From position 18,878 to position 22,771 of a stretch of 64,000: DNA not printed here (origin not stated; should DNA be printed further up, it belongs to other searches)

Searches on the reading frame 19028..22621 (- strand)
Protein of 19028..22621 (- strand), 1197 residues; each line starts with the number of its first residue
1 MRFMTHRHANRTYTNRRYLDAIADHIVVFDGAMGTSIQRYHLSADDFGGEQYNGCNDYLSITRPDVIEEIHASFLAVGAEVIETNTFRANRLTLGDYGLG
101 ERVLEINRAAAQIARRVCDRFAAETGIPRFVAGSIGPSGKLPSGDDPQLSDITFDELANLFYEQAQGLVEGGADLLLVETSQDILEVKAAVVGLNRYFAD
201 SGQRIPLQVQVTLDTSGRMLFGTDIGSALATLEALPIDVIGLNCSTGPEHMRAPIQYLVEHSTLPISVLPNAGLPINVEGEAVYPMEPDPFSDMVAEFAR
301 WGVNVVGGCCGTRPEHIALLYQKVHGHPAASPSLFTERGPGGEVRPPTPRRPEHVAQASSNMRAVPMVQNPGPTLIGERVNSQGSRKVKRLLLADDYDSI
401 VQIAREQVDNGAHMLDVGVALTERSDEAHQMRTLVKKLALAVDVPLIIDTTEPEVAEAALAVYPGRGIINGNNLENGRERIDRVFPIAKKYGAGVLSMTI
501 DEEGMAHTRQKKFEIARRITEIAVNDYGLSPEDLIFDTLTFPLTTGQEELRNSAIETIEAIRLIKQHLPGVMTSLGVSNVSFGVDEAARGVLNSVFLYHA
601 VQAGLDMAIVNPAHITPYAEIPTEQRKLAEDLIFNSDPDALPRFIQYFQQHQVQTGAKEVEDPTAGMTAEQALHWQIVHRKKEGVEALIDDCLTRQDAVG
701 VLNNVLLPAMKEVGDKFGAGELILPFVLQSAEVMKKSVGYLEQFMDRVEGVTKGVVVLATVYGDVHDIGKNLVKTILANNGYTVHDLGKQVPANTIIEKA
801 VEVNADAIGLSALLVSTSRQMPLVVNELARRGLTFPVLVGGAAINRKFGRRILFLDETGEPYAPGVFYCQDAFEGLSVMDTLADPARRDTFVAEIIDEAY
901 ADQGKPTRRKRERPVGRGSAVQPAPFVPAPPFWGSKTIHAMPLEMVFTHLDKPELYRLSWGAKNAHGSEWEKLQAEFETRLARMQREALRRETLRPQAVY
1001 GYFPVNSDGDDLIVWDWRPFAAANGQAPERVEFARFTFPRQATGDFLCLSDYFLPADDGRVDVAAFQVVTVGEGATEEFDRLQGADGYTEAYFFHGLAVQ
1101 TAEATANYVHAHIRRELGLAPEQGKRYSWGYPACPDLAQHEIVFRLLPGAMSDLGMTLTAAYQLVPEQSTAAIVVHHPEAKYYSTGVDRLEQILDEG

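Call 64: search_protein_families(library=pfam, proteins=[window:19028-22621:-], max_evalue=0.00001)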
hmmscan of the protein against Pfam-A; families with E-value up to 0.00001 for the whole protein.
window:19028-22621:- (1197 aa): 6 families
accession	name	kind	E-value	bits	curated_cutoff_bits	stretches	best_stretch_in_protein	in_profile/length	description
PF02574.22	S-methyl_trans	-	1.2e-82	278.4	22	1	27-323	1-282/283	Homocysteine S-methyltransferase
PF00809.28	Pterin_bind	-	6.5e-43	147.6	25.5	1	377-611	1-244/244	Pterin binding enzyme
PF02965.22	Met_synt_B12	-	1.1e-28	100.9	25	1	965-1192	32-264/273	Vitamin B12 dependent methionine synthase, activation domain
PF02310.24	B12-binding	-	1.1e-19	70.9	32.1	1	755-843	2-90/121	B12 binding domain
PF02607.22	B12-binding_2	-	1.6e-17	63.9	23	1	671-742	3-74/74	B12 binding domain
PF03599.22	CdhD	-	6.2e-07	28.9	24.8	1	397-562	52-196/387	CO dehydrogenase/acetyl-CoA synthase delta subunit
